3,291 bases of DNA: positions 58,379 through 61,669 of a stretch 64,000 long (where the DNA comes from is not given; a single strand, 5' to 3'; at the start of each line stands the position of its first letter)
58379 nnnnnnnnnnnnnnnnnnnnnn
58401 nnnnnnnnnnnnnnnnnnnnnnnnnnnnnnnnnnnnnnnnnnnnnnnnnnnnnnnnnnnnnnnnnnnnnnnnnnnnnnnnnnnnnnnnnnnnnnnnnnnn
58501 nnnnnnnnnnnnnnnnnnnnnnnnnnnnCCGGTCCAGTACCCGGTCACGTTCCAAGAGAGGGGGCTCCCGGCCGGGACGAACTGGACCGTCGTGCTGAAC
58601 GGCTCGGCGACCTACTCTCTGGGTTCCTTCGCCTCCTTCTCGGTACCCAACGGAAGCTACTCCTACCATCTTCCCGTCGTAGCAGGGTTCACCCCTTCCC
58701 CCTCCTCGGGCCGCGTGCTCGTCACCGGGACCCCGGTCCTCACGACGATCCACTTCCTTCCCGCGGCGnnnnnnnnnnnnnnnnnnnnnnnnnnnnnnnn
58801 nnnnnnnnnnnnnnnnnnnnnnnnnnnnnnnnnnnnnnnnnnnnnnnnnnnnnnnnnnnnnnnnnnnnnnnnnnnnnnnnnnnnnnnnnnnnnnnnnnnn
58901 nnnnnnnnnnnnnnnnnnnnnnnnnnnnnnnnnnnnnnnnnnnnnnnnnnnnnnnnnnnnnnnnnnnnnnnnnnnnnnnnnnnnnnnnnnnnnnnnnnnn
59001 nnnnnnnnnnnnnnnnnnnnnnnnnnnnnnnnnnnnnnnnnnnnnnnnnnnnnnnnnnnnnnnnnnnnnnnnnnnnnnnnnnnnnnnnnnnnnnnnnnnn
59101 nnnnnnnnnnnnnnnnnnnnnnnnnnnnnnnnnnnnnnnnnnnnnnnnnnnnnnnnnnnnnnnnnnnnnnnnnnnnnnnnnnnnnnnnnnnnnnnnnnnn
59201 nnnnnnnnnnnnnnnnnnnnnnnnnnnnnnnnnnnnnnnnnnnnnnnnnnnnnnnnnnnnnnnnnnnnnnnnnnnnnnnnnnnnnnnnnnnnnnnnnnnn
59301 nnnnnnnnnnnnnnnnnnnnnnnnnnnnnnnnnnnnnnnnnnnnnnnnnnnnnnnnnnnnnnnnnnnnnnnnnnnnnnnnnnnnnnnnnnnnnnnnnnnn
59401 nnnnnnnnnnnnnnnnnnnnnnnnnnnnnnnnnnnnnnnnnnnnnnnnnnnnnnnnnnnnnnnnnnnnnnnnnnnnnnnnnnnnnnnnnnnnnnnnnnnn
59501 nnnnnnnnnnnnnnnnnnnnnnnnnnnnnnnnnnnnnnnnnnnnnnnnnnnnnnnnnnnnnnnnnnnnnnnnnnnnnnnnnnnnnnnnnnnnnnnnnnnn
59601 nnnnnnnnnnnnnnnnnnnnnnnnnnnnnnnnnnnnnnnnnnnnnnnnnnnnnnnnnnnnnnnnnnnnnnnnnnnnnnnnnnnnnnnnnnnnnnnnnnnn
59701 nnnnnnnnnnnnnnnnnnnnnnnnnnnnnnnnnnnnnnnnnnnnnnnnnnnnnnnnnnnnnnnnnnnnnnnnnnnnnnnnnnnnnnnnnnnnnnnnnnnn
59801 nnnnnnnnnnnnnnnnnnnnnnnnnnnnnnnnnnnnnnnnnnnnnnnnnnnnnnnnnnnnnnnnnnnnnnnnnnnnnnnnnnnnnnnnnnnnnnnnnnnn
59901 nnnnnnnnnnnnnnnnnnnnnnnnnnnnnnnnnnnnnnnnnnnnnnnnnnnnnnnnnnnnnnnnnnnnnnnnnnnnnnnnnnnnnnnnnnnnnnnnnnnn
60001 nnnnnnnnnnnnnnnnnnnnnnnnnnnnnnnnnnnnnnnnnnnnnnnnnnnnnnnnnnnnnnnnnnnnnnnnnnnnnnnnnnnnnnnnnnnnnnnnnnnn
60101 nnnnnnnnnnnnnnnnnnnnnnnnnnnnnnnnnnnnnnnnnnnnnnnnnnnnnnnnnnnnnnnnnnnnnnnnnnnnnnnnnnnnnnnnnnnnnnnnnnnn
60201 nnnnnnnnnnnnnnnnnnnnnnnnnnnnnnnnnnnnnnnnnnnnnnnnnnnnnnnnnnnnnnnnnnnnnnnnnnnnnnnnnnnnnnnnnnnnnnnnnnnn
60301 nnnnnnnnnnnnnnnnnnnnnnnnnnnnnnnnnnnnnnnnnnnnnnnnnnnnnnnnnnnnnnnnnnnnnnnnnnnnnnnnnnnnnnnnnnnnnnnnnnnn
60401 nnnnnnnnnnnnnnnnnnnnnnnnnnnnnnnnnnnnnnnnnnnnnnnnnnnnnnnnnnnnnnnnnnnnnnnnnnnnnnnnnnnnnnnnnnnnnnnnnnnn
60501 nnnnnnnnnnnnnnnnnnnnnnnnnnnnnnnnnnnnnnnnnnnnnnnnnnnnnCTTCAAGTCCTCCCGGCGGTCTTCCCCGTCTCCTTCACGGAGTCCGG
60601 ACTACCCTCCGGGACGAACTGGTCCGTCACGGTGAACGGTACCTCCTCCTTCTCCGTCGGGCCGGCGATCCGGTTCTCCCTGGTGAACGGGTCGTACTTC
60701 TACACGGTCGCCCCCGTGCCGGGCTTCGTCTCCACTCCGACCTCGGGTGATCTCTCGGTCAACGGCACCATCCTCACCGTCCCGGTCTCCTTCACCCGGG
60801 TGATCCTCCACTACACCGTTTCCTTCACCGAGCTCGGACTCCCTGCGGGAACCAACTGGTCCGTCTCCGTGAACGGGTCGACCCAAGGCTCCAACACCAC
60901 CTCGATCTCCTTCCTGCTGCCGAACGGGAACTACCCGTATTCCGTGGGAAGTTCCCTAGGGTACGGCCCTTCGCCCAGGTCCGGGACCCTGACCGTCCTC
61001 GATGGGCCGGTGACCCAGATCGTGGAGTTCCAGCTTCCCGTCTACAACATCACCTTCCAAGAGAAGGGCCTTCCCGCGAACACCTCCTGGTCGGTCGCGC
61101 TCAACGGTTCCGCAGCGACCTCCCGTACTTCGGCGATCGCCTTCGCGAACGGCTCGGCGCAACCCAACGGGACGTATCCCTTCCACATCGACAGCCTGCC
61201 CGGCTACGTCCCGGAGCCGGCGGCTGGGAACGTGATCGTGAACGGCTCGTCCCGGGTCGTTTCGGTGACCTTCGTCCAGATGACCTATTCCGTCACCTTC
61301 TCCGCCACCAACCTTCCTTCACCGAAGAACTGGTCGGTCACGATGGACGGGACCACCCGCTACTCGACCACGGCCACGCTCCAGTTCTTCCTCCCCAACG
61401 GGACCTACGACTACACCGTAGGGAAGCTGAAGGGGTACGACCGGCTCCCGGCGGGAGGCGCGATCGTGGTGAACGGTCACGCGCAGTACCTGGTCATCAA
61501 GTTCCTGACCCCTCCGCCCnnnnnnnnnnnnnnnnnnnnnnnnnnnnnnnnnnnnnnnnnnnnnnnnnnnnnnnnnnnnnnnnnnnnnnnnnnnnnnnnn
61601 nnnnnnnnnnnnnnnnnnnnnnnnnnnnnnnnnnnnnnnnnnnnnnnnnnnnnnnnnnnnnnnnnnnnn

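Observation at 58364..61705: Giant surface protein combining a YVTN beta-propeller array with a repeated, sequon-embedding '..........' module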

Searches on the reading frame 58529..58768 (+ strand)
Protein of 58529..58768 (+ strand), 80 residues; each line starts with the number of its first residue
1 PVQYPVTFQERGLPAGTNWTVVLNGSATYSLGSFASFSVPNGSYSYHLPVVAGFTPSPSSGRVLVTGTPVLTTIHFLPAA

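Call 7: search_protein_families(library=pfam, proteins=[window:58529-58768:+], max_evalue=10)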
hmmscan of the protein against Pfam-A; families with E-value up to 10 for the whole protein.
seq(80 aa): 0 families

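Call 8: find_homologous_proteins(query=A1, max_evalue=0.001)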
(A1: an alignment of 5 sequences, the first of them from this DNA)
Query A1 (5 sequences) (80 aa, profile of the alignment): 3 proteins with E <= 0.001 among 4055 candidates.
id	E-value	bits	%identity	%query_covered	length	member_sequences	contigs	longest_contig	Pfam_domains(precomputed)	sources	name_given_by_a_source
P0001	9.4e-19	85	45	93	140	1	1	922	-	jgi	-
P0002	3.4e-10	57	42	68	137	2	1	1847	-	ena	-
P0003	1.4e-8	52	37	96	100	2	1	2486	-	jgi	jgi:hypothetical protein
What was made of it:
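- Tried and rejected: A search with the 5-copy profile found only 3 proteins, because an 80-aa profile has too few bits against 5.8 billion sequences (call 8).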

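Call 9: search_solved_structures(query=A1, max_evalue=10, show_alignments=2)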
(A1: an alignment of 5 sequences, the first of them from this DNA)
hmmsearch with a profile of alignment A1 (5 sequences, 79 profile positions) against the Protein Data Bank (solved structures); distinct sequences matched with E-value up to 10: 6.
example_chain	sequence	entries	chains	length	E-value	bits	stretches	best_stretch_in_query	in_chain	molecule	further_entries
9vo5_B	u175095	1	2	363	0.041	17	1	27-73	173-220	SpaA-like prealbumin fold domain-containing protein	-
9vo4_B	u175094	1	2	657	0.082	16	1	27-73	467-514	SpaA-like prealbumin fold domain-containing protein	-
7nlm_A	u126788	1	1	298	0.17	15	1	19-44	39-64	Pro-elastase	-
7nlk_A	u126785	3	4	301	0.17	15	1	19-44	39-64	Pro-elastase | Neutral metalloproteinase | Elastase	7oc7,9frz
4k89_A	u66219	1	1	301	0.23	14.6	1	19-44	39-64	Organic solvent tolerant elastase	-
9gm4_A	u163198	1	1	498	0.35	14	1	19-44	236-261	Elastase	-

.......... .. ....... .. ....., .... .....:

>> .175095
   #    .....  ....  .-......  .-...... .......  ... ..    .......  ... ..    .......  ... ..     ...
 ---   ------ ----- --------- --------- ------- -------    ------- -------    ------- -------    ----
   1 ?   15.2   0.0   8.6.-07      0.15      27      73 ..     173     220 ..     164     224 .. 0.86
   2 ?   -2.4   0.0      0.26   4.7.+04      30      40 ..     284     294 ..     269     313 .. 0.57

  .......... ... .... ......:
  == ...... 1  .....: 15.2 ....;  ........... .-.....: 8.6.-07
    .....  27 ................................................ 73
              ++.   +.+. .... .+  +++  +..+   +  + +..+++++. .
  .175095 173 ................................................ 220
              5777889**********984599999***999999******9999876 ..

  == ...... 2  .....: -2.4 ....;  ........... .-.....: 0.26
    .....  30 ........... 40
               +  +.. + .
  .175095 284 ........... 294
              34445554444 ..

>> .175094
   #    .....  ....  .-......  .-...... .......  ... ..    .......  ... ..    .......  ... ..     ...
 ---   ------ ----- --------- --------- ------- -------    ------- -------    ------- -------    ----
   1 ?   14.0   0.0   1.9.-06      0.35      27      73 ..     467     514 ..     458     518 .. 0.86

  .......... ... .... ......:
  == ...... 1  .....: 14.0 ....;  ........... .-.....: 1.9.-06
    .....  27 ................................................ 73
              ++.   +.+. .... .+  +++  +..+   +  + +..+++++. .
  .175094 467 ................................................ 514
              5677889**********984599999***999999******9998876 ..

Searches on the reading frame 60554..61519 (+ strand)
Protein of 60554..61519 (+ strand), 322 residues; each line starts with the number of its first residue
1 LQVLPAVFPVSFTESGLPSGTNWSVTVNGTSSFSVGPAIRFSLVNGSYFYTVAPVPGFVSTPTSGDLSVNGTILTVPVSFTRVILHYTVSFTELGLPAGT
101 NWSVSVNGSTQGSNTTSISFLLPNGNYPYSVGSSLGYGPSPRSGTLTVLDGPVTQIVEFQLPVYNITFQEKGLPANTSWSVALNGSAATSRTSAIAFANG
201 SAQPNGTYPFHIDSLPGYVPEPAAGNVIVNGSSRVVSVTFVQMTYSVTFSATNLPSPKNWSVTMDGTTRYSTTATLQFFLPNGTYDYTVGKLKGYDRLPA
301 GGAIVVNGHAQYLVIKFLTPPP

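Call 11: find_homologous_proteins(query=window:60554-61519:+, max_evalue=0.001)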
Query seq(322 aa) (322 aa): 592 proteins with E <= 0.001 among 7358 candidates; the best 120 are listed.
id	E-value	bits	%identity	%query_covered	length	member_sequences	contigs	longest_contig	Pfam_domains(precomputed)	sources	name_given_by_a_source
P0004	2.0e-85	305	44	96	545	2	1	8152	-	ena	-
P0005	1.0e-84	303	40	97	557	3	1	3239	-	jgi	jgi:hypothetical protein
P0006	1.6e-82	296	40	93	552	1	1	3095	-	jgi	jgi:hypothetical protein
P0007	1.3e-81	293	42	97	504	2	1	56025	PF22898.3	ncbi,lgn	-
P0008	1.0e-78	283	40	98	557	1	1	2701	PF06742.17,PF01436.28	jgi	jgi:YVTN family beta-propeller protein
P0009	4.5e-78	281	45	93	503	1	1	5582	PF06742.17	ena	-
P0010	2.6e-75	272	35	98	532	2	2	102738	-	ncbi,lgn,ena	-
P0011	1.6e-73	266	39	98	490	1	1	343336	-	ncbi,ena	-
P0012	1.9e-71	259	38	97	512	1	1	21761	-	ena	-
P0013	2.0e-71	259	37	95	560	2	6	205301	-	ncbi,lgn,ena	-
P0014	2.8e-70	255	41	88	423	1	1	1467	-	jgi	jgi:uncharacterized lipoprotein NlpE involved in copper resistance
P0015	3.1e-70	255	45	95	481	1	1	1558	PF06742.17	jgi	jgi:hypothetical protein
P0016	3.8e-70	255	40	98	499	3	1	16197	PF06742.17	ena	-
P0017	8.1e-70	254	38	91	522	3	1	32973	-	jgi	jgi:hypothetical protein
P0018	1.4e-66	243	35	96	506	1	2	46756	-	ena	-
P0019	4.8e-66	241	35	94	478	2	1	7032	PF13715.13,PF08308.18,PF13620.13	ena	-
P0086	7.3e-48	182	36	92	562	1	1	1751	PF08308.18,PF13620.13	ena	-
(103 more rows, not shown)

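Call 77: search_protein_families(library=pfam, proteins=[P0019, P0086], max_evalue=0.01)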
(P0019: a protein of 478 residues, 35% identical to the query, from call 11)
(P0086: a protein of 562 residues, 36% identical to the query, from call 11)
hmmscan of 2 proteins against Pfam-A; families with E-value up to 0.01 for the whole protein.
P0019 (478 aa): 3 families
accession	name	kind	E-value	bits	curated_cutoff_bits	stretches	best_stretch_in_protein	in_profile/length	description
PF13620.12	CarboxypepD_reg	-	8.2e-08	32.9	32.3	1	395-446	29-82/82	Carboxypeptidase regulatory-like domain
PF08308.17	PEGA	-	1.4e-07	31.8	20.8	1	385-447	9-69/71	PEGA domain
PF13715.12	CarbopepD_reg_2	-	1.6e-05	25.3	32.2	1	397-447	27-78/88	CarboxypepD_reg-like domain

P0086 (562 aa): 4 families
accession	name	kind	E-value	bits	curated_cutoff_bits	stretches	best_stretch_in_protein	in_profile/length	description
PF08308.17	PEGA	-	3.2e-07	30.6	20.8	1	464-526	9-69/71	PEGA domain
PF13620.12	CarboxypepD_reg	-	7.6e-05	23.4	32.3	1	475-524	30-81/82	Carboxypeptidase regulatory-like domain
PF22058.2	X25_BaPul_like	-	0.00081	19.9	27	0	95-112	37-54/87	Pullulanase X25 domain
PF09116.15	gp45-slide_C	-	0.0015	19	25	0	120-191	29-99/105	gp45 sliding clamp, C terminal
